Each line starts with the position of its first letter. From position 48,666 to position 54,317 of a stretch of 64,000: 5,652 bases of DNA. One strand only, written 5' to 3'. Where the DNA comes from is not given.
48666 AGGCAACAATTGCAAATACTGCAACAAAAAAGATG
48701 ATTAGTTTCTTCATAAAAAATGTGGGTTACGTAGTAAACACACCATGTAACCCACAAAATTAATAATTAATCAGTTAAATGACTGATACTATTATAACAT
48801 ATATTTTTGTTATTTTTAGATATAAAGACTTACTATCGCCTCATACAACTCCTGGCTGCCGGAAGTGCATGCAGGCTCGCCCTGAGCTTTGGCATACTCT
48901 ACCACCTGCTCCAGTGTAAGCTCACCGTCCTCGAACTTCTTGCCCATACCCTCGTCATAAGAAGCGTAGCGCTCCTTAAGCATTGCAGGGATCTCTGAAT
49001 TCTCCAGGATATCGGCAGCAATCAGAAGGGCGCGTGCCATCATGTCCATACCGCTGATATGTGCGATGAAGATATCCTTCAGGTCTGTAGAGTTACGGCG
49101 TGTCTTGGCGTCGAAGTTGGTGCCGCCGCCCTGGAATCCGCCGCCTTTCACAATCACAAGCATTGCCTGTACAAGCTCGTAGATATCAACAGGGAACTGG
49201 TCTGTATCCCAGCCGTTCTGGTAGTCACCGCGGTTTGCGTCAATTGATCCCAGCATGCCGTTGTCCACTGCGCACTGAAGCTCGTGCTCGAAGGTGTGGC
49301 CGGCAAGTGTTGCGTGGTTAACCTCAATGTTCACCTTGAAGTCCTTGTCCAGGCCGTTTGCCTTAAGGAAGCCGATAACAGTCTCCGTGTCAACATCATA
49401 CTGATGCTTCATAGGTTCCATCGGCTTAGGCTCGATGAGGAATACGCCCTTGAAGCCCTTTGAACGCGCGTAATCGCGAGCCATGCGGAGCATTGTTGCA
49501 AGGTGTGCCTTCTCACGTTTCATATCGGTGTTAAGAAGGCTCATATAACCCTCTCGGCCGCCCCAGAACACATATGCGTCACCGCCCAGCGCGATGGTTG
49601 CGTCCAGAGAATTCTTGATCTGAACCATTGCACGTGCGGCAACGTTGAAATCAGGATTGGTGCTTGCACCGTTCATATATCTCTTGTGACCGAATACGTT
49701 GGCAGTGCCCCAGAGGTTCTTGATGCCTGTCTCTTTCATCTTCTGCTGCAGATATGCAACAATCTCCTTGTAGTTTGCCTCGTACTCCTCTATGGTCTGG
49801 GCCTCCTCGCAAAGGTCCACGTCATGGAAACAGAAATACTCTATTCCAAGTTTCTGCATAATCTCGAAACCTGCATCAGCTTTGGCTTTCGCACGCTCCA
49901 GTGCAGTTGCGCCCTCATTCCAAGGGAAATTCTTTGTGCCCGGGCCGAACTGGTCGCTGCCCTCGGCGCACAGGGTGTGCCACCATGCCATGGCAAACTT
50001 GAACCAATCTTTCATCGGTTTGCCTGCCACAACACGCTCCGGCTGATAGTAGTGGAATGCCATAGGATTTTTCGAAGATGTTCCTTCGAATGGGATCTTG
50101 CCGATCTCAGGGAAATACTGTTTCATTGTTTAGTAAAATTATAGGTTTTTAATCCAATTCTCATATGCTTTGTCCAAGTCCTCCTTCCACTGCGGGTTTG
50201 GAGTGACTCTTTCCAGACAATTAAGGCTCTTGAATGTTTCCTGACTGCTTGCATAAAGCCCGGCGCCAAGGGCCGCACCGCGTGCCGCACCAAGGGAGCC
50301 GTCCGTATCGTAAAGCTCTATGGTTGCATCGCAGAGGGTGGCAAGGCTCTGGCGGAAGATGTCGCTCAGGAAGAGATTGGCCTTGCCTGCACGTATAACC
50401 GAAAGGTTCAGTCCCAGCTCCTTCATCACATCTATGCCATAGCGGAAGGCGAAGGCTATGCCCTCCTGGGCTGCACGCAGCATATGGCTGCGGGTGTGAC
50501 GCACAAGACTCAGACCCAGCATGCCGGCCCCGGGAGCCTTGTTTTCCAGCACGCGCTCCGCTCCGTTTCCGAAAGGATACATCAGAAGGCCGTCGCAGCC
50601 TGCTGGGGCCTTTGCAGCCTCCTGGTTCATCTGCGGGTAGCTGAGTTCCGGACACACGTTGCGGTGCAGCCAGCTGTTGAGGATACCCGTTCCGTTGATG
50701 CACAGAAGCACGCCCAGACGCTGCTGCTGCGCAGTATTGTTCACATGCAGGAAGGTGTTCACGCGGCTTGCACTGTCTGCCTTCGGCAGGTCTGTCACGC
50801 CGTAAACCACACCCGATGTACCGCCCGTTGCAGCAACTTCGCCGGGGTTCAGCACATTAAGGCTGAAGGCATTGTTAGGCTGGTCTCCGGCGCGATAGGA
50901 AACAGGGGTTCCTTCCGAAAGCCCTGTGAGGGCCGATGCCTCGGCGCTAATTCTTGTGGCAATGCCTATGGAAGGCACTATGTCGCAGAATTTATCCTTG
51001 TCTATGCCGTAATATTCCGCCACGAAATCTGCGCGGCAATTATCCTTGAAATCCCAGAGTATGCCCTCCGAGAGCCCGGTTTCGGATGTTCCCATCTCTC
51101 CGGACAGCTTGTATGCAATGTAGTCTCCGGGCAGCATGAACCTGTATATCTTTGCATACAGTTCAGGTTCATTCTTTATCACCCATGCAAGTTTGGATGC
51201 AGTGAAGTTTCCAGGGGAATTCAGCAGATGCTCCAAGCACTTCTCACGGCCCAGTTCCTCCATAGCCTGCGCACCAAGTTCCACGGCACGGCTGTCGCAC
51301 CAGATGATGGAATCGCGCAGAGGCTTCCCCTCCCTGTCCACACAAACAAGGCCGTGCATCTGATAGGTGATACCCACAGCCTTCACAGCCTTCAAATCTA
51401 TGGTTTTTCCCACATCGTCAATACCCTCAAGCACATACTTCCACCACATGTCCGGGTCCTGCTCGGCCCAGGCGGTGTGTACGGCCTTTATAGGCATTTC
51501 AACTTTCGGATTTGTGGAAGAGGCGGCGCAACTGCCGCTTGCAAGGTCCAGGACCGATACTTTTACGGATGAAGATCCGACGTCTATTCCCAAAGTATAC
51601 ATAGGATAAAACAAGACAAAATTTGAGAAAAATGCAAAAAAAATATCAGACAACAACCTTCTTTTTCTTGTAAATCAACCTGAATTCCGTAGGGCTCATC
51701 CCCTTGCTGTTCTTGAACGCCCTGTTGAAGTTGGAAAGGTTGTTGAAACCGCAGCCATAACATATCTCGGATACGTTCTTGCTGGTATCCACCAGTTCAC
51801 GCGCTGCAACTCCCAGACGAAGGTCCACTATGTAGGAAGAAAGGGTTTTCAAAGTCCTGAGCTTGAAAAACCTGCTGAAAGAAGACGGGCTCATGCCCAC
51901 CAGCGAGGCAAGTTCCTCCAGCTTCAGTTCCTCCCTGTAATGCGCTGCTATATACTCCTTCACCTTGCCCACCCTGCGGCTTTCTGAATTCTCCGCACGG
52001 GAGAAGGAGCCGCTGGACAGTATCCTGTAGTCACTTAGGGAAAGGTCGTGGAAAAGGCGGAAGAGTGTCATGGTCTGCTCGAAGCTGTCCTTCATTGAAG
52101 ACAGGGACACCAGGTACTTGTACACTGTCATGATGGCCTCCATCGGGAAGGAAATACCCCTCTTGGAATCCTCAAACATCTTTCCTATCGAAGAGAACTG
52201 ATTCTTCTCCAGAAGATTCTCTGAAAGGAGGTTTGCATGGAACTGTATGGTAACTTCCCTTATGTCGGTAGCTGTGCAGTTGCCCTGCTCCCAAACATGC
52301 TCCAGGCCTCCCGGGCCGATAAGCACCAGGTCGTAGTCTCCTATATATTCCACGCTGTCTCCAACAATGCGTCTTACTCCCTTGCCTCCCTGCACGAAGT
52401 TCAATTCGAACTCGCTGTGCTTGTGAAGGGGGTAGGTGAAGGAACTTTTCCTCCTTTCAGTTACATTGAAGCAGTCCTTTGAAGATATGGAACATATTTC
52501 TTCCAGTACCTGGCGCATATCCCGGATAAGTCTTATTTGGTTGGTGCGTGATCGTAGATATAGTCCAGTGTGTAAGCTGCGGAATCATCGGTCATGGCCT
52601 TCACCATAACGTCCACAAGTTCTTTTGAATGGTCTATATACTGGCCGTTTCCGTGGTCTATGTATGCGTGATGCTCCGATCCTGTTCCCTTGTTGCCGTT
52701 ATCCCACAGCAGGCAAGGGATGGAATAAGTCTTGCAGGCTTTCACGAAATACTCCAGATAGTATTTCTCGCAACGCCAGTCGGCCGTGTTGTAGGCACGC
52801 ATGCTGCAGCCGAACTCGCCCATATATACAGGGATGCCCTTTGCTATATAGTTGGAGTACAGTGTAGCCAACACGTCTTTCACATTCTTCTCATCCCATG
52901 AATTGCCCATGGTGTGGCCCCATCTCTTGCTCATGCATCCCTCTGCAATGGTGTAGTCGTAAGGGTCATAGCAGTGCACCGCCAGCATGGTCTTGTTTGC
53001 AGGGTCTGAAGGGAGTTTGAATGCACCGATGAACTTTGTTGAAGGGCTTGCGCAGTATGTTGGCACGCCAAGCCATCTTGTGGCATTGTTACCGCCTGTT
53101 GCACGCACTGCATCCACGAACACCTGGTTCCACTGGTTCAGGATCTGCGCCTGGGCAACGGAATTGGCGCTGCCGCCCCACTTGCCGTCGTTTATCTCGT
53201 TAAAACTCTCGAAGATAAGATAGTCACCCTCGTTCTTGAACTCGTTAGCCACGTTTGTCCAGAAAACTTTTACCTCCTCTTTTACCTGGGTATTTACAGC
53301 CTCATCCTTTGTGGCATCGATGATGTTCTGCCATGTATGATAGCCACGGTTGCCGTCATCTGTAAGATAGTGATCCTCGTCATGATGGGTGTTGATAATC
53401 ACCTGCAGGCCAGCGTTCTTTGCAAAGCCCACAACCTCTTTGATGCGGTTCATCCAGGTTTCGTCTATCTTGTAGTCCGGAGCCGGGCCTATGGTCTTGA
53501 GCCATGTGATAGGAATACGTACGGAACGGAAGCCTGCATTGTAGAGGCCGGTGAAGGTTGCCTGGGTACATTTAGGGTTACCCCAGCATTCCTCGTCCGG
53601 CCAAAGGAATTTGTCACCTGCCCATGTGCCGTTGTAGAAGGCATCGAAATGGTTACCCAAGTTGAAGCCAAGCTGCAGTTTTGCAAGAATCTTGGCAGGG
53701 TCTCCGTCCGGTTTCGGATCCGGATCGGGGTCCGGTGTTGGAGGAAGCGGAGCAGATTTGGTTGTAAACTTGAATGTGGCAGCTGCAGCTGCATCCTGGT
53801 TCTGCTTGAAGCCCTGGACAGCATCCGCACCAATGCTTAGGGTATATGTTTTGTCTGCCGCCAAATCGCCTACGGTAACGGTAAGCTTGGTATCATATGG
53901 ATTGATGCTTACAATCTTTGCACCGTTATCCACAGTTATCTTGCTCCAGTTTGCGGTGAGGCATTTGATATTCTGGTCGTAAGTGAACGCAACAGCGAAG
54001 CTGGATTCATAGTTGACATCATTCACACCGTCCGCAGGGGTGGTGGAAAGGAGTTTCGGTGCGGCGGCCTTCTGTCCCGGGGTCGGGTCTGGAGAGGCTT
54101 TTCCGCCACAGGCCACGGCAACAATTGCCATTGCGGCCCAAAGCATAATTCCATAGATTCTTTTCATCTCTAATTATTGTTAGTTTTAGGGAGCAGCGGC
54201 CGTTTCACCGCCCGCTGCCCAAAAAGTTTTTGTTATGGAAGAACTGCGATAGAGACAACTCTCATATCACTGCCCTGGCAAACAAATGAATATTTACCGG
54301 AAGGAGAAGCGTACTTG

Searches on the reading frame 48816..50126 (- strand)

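Call 4: search_protein_families(library=pfam, proteins=[window:48816-50126:-])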
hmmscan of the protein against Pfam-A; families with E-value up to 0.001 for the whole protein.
window:48816-50126:- (436 aa): 1 family
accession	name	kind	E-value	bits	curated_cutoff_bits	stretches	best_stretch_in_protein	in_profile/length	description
PF01261.30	AP_endonuc_2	-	4.1e-10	40.2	31.1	1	90-278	4-168/249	Xylose isomerase-like TIM barrel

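Call 21: search_protein_families(library=ncbifam, proteins=[window:48816-50126:-])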
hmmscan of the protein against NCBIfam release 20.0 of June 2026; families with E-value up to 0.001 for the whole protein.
window:48816-50126:- (436 aa): 5 families
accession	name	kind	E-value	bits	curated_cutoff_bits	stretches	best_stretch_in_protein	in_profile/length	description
NF003998.0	PRK05474.1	subfamily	4.5e-205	681.5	459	1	1-436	1-437/439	xylose isomerase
TIGR02630.1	xylose_isom_A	equivalog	2e-199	662.9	533.25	1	4-436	1-435/435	xylose isomerase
NF009115.0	PRK12465.1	subfamily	1.7e-189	630.3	888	1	2-435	10-442/445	xylose isomerase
TIGR02631.1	xylA_Arthro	equivalog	2.3e-29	102.6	447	1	91-351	42-296/382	xylose isomerase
TIGR02635.1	RhaI_grampos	equivalog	8.2e-06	25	531.35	1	118-375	70-320/378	L-rhamnose isomerase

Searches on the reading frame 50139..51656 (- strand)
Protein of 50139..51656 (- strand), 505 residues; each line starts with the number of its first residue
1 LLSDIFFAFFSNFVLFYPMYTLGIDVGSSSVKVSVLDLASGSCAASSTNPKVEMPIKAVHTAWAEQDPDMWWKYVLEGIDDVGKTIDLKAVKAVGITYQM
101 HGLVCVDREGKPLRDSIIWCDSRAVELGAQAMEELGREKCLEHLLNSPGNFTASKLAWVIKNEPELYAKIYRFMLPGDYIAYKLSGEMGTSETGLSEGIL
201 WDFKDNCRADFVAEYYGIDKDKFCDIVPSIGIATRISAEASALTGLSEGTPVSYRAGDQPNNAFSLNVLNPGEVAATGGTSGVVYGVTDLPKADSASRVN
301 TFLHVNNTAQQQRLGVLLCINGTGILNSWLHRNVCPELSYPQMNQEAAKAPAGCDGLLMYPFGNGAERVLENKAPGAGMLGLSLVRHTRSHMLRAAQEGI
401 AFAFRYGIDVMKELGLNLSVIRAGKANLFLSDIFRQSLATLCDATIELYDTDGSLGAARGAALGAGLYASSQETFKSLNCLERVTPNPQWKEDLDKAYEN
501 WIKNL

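Call 4: search_protein_families(library=pfam, proteins=[window:50139-51656:-])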
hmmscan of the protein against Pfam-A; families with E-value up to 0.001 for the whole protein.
window:50139-51656:- (505 aa): 2 families
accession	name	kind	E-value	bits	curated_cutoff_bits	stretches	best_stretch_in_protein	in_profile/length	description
PF00370.27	FGGY_N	-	1.3e-44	153.1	28.8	1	20-263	1-243/245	FGGY family of carbohydrate kinases, N-terminal domain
PF02782.22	FGGY_C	-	2.1e-12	47.7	27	1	275-464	2-193/198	FGGY family of carbohydrate kinases, C-terminal domain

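Call 21: search_protein_families(library=ncbifam, proteins=[window:50139-51656:-])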
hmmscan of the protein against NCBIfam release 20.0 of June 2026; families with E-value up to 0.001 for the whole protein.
window:50139-51656:- (505 aa): 12 families
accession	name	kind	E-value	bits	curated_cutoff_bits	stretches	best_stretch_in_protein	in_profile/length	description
TIGR01312.1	XylB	equivalog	4.8e-84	282.6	380.25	1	22-501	1-476/481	xylulokinase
NF011601.0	PRK15027.1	equivalog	5.6e-47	160.2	912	1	22-475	3-442/484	xylulokinase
TIGR01314.1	gntK_FGGY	equivalog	3.8e-39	134.6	648.55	1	20-452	1-435/505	gluconokinase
TIGR01311.1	glycerol_kin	equivalog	2.9e-30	105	590.35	1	20-502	2-487/496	glycerol kinase GlpK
NF008187.0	PRK10939.1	equivalog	3e-27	95.4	528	1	20-502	5-497/521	autoinducer-2 kinase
NF000756.0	PRK00047.1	subfamily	4.4e-24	84.6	498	1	20-503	6-489/502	glycerol kinase GlpK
NF003154.0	PRK04123.1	equivalog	5.3e-22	78.2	428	1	20-501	5-530/554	ribulokinase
TIGR02628.1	fuculo_kin_coli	equivalog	3.6e-13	49.3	470.9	1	25-480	7-457/465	L-fuculokinase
TIGR01234.1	L-ribulokinase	equivalog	1.1e-10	40.9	583.25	1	20-485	2-505/536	ribulokinase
NF007925.0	PRK10640.1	equivalog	2.3e-08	32.9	639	1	75-226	63-210/489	rhamnulokinase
TIGR02627.1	rhamnulo_kin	equivalog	2.1e-07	29.9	527.95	1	73-228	52-206/454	rhamnulokinase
TIGR01315.1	5C_CHO_kinase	subfamily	2.9e-07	29.6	408.7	1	22-195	3-181/541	FGGY family pentulose kinase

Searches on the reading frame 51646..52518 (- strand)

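Call 4: search_protein_families(library=pfam, proteins=[window:51646-52518:-])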
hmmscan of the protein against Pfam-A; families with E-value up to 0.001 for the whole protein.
window:51646-52518:- (290 aa): 2 families
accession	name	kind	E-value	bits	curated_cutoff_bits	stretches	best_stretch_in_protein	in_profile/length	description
PF12833.13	HTH_18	-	1.9e-21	76.6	33.6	1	203-280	1-78/80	Helix-turn-helix domain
PF00165.29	HTH_AraC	-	5.8e-16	58.6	26.6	2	244-280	6-41/42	Bacterial regulatory helix-turn-helix proteins, AraC family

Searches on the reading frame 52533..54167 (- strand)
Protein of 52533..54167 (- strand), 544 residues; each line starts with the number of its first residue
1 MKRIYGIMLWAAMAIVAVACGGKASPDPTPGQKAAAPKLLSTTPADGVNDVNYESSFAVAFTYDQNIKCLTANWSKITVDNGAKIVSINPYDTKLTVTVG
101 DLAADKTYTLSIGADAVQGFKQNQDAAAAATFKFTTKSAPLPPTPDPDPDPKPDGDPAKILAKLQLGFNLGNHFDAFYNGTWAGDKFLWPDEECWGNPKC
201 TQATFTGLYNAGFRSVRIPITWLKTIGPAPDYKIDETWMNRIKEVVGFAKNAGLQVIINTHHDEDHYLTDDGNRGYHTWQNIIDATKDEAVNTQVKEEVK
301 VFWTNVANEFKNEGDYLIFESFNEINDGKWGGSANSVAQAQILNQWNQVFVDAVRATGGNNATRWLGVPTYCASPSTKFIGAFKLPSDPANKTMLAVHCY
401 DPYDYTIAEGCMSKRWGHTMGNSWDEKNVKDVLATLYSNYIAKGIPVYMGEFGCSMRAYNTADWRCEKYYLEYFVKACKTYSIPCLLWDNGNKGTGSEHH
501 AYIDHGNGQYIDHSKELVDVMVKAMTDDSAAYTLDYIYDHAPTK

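Call 4: search_protein_families(library=pfam, proteins=[window:52533-54167:-])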
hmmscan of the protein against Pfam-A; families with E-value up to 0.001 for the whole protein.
window:52533-54167:- (544 aa): 2 families
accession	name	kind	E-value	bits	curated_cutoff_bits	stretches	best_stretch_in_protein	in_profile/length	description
PF00150.24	Cellulase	-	2.8e-52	178.3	23.5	1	190-494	11-272/272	Cellulase (glycosyl hydrolase family 5)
PF13205.12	Big_5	-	8.8e-09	36.5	23.6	1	35-136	3-105/105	Bacterial Ig-like domain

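Call 22: search_solved_structures(query=window:52533-54167:-, max_evalue=0.00001)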
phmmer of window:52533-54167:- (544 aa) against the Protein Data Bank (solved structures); distinct sequences matched with E-value up to 0.00001: 55.
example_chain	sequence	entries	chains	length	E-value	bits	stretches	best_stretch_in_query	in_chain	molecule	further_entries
6wqy_A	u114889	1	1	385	1.8e-97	330.4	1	156-524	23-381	Cellulase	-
4yhe_A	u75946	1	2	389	5.2e-89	302.5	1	162-543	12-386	GH5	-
4yhg_A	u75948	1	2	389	3.5e-88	299.8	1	162-543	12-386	GH5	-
6wqp_A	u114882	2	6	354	6.6e-56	193.2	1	154-508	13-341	Endoglucanase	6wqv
2jep_A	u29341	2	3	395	2.7e-53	184.6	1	155-495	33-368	XYLOGLUCANASE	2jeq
4x0v_A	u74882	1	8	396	2.8e-51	177.9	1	153-511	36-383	Beta-1,3-1,4-glucanase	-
5h4r_A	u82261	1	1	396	6.6e-51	176.7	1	153-511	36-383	Beta-1,3-1,4-glucanase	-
1edg_A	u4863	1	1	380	3.3e-50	174.4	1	152-523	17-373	ENDOGLUCANASE A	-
6mq4_A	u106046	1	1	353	1e-49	172.8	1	161-523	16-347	cellulase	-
3ndy_A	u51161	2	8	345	1.3e-48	169.1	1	159-497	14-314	Endoglucanase D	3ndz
6xsu_A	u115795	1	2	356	1.6e-47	165.5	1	158-524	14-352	GH5-4 broad specificity endoglucanase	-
6pz7_A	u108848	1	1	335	4.7e-47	164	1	161-510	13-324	Endoglucanase family 5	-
6q1i_A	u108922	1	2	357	5.5e-46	160.4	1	158-495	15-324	Endoglucanase A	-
4w84_A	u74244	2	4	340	3.5e-45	157.8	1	160-493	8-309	Xyloglucan-specific endo-beta-1,4-glucanase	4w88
4w85_A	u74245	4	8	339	3.5e-45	157.8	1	160-493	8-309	Xyloglucan-specific endo-beta-1,4-glucanase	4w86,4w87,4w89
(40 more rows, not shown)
